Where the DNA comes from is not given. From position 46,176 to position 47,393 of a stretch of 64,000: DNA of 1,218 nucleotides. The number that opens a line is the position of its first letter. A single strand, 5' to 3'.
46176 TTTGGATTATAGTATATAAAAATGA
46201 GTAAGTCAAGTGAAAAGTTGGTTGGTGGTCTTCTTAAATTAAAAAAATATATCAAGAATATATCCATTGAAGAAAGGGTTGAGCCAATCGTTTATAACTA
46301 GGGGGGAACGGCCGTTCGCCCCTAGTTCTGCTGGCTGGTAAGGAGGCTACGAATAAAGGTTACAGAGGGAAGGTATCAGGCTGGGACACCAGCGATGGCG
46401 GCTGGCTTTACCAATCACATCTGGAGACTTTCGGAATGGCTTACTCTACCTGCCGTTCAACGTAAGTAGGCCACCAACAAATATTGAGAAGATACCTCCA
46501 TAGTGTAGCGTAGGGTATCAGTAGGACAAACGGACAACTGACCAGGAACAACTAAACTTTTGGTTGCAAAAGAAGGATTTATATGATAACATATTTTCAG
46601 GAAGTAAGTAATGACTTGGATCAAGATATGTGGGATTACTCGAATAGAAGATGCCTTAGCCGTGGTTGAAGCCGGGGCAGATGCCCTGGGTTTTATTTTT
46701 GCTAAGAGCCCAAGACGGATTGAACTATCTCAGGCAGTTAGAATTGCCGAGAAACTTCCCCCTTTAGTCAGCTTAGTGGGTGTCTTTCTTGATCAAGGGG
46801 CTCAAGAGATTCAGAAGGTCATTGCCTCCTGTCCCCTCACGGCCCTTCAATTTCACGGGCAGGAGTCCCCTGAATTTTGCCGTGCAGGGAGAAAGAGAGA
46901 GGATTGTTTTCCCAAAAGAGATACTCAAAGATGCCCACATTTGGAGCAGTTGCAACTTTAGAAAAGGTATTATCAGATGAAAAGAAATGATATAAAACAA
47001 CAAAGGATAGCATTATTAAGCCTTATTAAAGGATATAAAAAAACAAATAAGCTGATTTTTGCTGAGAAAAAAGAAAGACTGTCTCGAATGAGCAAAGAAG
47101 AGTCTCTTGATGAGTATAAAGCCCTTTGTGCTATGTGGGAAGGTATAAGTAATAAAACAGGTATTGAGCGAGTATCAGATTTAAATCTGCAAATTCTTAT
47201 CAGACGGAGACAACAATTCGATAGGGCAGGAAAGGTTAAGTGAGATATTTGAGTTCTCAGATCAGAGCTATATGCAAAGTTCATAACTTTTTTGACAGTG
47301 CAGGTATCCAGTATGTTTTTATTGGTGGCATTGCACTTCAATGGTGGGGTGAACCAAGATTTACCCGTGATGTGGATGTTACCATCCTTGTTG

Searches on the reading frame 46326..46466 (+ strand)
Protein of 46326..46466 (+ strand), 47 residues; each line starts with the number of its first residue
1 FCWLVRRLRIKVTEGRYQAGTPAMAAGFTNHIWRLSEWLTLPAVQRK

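Call 24: search_dna_similar(query=window:46326-46466:+, collection=plasmids, mode=protein, max_evalue=10, max_rows=15)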
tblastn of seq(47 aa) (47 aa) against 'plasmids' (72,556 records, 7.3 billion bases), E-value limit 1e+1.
Records with a match: 25; places in all: 33; records where one place covers at least 80% of the query: 7.
Best place of each record, by identity: <60% 25.
By first word of the organism name: Deinococcus 9; Acaryochloris 9; Klebsiella 3; Meiothermus 1; Roseovarius 1; Mycobacterium 1; Isosphaeraceae 1.
By predicted mobility (MOB-suite, as given by PLSDB): non-mobilizable 20; conjugative 3; mobilizable 2.
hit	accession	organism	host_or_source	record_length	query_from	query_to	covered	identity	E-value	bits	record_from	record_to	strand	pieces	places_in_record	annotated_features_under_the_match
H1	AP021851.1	Deinococcus grandis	-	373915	2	42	87%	46.7%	2e-3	40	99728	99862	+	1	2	hypothetical protein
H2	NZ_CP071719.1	Acaryochloris sp. 'Moss Beach'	culture,intertidal zone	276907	7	44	81%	50.0%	2e-2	37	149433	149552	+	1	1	hypothetical protein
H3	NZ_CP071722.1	Acaryochloris sp. 'Moss Beach'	culture,intertidal zone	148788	7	42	77%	50.0%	2e-2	37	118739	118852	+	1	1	hypothetical protein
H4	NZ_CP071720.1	Acaryochloris sp. 'Moss Beach'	culture,intertidal zone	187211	7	42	77%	50.0%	2e-2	37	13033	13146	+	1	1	hypothetical protein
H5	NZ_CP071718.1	Acaryochloris sp. 'Moss Beach'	culture,intertidal zone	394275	7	42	77%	50.0%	3e-2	37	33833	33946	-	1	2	hypothetical protein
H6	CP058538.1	Deinococcus sp. D7000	seawater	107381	2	42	87%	42.2%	6e-3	39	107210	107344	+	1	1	hypothetical protein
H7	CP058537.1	Deinococcus sp. D7000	seawater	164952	2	42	87%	42.2%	6e-3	39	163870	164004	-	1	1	hypothetical protein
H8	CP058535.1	Deinococcus sp. D7000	seawater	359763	2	42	87%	42.2%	7e-3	39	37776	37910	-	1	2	hypothetical protein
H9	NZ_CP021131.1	Meiothermus taiwanensis WR-220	-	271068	1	39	83%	44.2%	8e-1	33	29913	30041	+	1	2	hypothetical protein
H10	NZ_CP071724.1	Acaryochloris sp. 'Moss Beach'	culture,intertidal zone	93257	7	42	77%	47.4%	1e-1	35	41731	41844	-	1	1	hypothetical protein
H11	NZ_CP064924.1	Acaryochloris marina S15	cell culture,surface of Pikea pinnata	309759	7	42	77%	47.4%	1e-1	35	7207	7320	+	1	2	hypothetical protein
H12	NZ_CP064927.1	Acaryochloris marina S15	cell culture,surface of Pikea pinnata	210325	7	42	77%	47.4%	1e-1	35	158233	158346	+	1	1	hypothetical protein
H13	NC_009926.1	Acaryochloris marina MBIC11017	-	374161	7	42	77%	47.4%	2e-1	34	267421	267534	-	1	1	hypothetical protein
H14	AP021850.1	Deinococcus grandis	-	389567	6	39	72%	50.0%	3e-1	34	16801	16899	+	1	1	hypothetical protein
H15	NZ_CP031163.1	Deinococcus wulumuqiensis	cell culture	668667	6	39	72%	50.0%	8e-1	32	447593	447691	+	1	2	hypothetical protein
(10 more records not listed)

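Call 28: get_annotated_region(hit=H1, flank=2500)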
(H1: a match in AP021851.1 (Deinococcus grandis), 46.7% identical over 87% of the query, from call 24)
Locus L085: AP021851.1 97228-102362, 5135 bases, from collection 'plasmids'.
description: Deinococcus grandis ATCC 43672 plasmid: pDEGR-2 DNA, complete genome
organism: Deinococcus grandis (NCBI taxid 57498)
taxonomy: Bacteria; Deinococcota; Deinococci; Deinococcales; Deinococcaceae; Deinococcus; Deinococcus grandis
host: -; source: -; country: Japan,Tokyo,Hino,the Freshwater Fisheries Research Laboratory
typing (MOB-suite, as given by PLSDB): non-mobilizable
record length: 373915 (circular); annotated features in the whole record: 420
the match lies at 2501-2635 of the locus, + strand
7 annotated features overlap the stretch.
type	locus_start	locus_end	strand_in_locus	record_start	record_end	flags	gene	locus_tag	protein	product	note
CDS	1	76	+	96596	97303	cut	-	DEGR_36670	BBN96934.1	RNA polymerase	-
CDS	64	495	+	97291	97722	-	-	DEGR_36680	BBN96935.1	hypothetical protein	-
CDS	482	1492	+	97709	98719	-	-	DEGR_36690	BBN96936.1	hypothetical protein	-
CDS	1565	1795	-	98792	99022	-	-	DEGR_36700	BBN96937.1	hypothetical protein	-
CDS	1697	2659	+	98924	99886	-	-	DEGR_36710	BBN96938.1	hypothetical protein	-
CDS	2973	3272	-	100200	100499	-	-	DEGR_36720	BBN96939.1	hypothetical protein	-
CDS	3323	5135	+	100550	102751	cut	-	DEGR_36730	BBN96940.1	hypothetical protein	-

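Call 29: get_annotated_region(hit=H2, flank=2500)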
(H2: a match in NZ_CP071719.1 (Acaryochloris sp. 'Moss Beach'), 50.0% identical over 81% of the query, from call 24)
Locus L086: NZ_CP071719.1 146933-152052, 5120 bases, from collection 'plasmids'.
description: Acaryochloris sp. 'Moss Beach' plasmid pMB02, complete sequence
organism: Acaryochloris sp. 'Moss Beach' (NCBI taxid 2740837)
taxonomy: Bacteria; Cyanobacteriota; Cyanophyceae; Acaryochloridales; Acaryochloridaceae; Acaryochloris; Acaryochloris sp. 'Moss Beach'
host: -; source: culture,intertidal zone; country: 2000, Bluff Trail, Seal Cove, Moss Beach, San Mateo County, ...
typing (MOB-suite, as given by PLSDB): non-mobilizable; replicon rep_cluster_1522
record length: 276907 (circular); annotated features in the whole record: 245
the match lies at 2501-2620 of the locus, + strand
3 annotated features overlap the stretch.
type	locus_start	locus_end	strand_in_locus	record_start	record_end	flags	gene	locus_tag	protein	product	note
CDS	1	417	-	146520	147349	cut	-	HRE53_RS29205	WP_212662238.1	IS1 family transposase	-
CDS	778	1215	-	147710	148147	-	psbU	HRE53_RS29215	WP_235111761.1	photosystem II complex extrinsic protein PsbU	-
CDS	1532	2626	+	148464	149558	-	-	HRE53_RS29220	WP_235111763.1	hypothetical protein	-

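Call 30: search_protein_families(library=pfam, proteins=[L085:1697-2659:+, L086:1532-2626:+], max_evalue=0.01)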
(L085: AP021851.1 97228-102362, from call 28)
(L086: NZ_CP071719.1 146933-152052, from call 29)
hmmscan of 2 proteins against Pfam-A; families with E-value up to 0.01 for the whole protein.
L085:1697-2659:+ (320 aa): 1 family
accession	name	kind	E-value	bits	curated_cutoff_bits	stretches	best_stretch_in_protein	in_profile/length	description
PF03400.19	DDE_Tnp_IS1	-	6e-06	27.1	24.1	0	79-149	6-72/131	IS1 transposase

L086:1532-2626:+ (364 aa): 3 families
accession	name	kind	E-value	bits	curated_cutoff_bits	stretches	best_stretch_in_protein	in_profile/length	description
PF03400.19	DDE_Tnp_IS1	-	2.4e-06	28.4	24.1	1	125-195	5-71/131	IS1 transposase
PF13683.12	rve_3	-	0.0012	18.9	26.5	1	274-324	18-63/67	Integrase core domain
PF15978.11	TnsD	-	0.0025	17.3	32.4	1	11-134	120-239/355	Tn7-like transposition protein D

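Call 31: search_protein_families(library=ncbifam, proteins=[L085:1697-2659:+, L086:1532-2626:+], max_evalue=0.01)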
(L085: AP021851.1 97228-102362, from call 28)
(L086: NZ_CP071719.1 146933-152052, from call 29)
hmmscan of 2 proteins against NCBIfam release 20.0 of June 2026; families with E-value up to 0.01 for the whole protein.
L085:1697-2659:+ (320 aa): 1 family
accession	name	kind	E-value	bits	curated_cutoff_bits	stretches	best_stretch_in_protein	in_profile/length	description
NF033558.1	transpos_IS1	equivalog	3.9e-15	56.3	100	1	16-153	37-169/199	IS1 family transposase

L086:1532-2626:+ (364 aa): 2 families
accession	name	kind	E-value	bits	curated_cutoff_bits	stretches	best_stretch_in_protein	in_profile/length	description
NF033558.1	transpos_IS1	equivalog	1.4e-18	67.6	100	1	42-199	21-168/199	IS1 family transposase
NF033550.5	transpos_ISL3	equivalog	0.002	17.3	180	1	33-165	39-163/370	ISL3 family transposase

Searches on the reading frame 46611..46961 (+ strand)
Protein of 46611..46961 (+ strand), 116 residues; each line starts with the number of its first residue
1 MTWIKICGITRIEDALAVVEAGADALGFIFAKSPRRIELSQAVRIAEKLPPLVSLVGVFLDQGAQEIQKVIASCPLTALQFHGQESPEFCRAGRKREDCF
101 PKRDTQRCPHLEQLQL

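Call 5: search_protein_families(library=pfam, proteins=[window:46611-46961:+], max_evalue=0.01)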
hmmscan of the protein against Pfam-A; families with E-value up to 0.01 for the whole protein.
window:46611-46961:+ (116 aa): 1 family
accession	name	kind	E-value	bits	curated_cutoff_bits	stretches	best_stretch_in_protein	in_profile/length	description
PF00697.28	PRAI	-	3.7e-16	59.8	22.7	1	4-92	1-88/193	N-(5'phosphoribosyl)anthranilate (PRA) isomerase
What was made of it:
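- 46611..46886 (+): trpF 5' fragment of 92 codons. The open frame continues without homology to 46961. Pfam PRAI profile positions 1-88 of 193 (call 5).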

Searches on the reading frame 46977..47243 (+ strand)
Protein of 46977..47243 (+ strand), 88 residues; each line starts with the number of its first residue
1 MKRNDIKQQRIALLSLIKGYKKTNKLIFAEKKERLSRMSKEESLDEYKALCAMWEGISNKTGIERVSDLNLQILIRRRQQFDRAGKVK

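Call 5: search_protein_families(library=pfam, proteins=[window:46977-47243:+], max_evalue=0.01)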
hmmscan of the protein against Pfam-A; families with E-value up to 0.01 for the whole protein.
window:46977-47243:+ (88 aa): 0 families

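Call 31: search_protein_families(library=ncbifam, proteins=[window:46977-47243:+], max_evalue=0.01)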
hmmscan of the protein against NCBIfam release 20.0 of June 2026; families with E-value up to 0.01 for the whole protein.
window:46977-47243:+ (88 aa): 0 families

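Call 53: search_protein_representatives(protein=window:46977-47243:+)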
Query: 88 residues. Proteins with E-value up to 0.001 (for the whole library): 54; up to 1e-10: 9; up to 1e-30: 1. The best 54 are listed.
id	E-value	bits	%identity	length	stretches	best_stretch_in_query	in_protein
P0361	1.7e-48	177.6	100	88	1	1-88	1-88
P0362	5.0e-20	87.1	52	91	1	1-88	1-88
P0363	9.9e-15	70.3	45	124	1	5-88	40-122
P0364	1.4e-13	66.6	40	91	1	2-86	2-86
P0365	3.2e-12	62.3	41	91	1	4-83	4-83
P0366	3.6e-12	62.1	46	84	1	10-83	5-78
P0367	2.0e-11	59.8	39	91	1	8-82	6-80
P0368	2.8e-11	59.3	39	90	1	8-86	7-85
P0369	3.6e-11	59.0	40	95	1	1-85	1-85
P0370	6.3e-10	55.0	40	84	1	9-87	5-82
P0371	6.5e-10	55.0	37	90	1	1-87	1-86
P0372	2.7e-09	53.0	35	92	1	2-85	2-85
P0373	3.3e-09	52.7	38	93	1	4-85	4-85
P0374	3.4e-09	52.7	37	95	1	5-87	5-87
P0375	4.4e-09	52.3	37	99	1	6-87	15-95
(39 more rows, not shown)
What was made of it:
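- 46977..47243 (+): 88-aa predicted all-helical protein, the candidate antitoxin of the pair. The family has 54 cluster representatives (call 53).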

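Call 54: search_protein_families(library=padloc, proteins=[window:46977-47243:+], max_evalue=1)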
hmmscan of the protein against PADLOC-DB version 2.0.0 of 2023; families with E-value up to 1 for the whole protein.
window:46977-47243:+ (88 aa): 0 families

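Call 66: predict_structure(protein=window:46977-47240:+)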
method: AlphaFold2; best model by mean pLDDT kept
length: 88 residues; sequences in the alignment: 1
mean_pLDDT: 58.5   pTM: 0.32
mean pLDDT of the five models: 58.5, 56.6, 54.8, 52.1, 50.7
residues with pLDDT >= 90: 0; 70-90: 7; 50-70: 66; < 50: 15
segments of 3 or more residues with pLDDT < 50: 59-69
pLDDT, mean of each block of 10 residues (from residue 1): 63 60 66 68 62 56 43 56 50
secondary structure, 60 per line:
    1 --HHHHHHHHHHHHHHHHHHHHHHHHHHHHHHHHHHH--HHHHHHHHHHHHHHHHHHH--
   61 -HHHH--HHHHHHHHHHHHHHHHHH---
elements in order: H3-37 H40-58 H62-65 H68-85
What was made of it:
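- Tried and rejected: The single-sequence model was too poor (pLDDT 58.5) for a fold search (call 66).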

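Call 71: search_solved_structures(query=A4, max_evalue=10, show_alignments=2)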
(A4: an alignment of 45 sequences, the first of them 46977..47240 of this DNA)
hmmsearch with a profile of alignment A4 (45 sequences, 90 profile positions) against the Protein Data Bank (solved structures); distinct sequences matched with E-value up to 10: 4.
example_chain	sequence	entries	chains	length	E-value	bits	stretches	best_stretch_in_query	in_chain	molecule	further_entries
2xg8_D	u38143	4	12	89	0.019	18.1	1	32-55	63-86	PIPX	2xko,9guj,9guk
3gde_A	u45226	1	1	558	0.15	15.2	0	56-86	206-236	DNA ligase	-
4iff_A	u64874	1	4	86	1.1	12.5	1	24-71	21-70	Fusion of phage phi29 Gp7 protein and Cell division protein FtsB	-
8riu_A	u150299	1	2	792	1.5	12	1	26-55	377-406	Acetyl-CoA decarbonylase/synthase complex subunit alpha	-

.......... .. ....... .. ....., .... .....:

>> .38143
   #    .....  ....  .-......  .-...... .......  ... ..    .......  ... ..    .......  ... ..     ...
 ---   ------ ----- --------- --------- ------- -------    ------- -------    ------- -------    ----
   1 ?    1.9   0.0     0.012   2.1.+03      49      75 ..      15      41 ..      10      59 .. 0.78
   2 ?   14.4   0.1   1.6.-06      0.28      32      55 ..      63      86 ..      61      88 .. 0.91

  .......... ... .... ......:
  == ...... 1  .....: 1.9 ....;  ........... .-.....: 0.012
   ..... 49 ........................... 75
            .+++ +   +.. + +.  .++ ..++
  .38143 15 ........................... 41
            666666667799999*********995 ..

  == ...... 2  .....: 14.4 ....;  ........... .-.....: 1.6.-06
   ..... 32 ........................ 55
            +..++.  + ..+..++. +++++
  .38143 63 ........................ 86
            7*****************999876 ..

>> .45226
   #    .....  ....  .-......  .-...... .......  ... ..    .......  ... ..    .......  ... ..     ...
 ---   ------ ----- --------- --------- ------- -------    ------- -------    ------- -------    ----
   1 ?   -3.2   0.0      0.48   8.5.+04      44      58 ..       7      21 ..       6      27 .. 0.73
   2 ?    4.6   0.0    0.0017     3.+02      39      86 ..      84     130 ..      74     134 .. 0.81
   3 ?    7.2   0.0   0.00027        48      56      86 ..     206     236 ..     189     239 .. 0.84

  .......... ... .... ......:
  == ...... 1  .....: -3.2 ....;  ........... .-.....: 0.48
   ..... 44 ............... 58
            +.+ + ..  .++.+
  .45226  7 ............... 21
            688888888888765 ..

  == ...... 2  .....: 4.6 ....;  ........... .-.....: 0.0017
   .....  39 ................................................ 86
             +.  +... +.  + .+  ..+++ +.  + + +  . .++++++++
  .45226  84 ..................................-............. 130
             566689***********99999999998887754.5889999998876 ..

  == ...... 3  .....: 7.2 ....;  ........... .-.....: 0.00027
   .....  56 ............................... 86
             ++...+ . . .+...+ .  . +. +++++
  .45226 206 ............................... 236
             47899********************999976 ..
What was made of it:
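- On MenAT1-type TA pair: A profile of 45 partner sequences finds no MenA1 chain in the PDB at E up to 10 (call 71).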

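Call 105: search_protein_families(library=pfam, alignment_id=A4, max_evalue=0.01)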
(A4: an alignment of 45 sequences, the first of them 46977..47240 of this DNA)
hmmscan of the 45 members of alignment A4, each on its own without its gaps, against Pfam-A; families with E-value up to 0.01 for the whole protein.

A. member 1, window:46977-47240:+ (88 aa): 0 families

B. families by the number of members that match (of 45 scanned): 2 families
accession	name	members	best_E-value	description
PF12574.13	120_Rick_ant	1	0.0063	120 KDa Rickettsia surface antigen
PF09079.17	Cdc6_C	1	0.0082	CDC6, C terminal winged helix domain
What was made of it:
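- On MenAT1-type TA pair: No Pfam family matches (call 105).
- Closest known: MenAT1. Different: The partner is 88 aa against 68 aa for MenA1 and shows no detectable sequence similarity to it or to any Pfam family (calls 71, 105).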
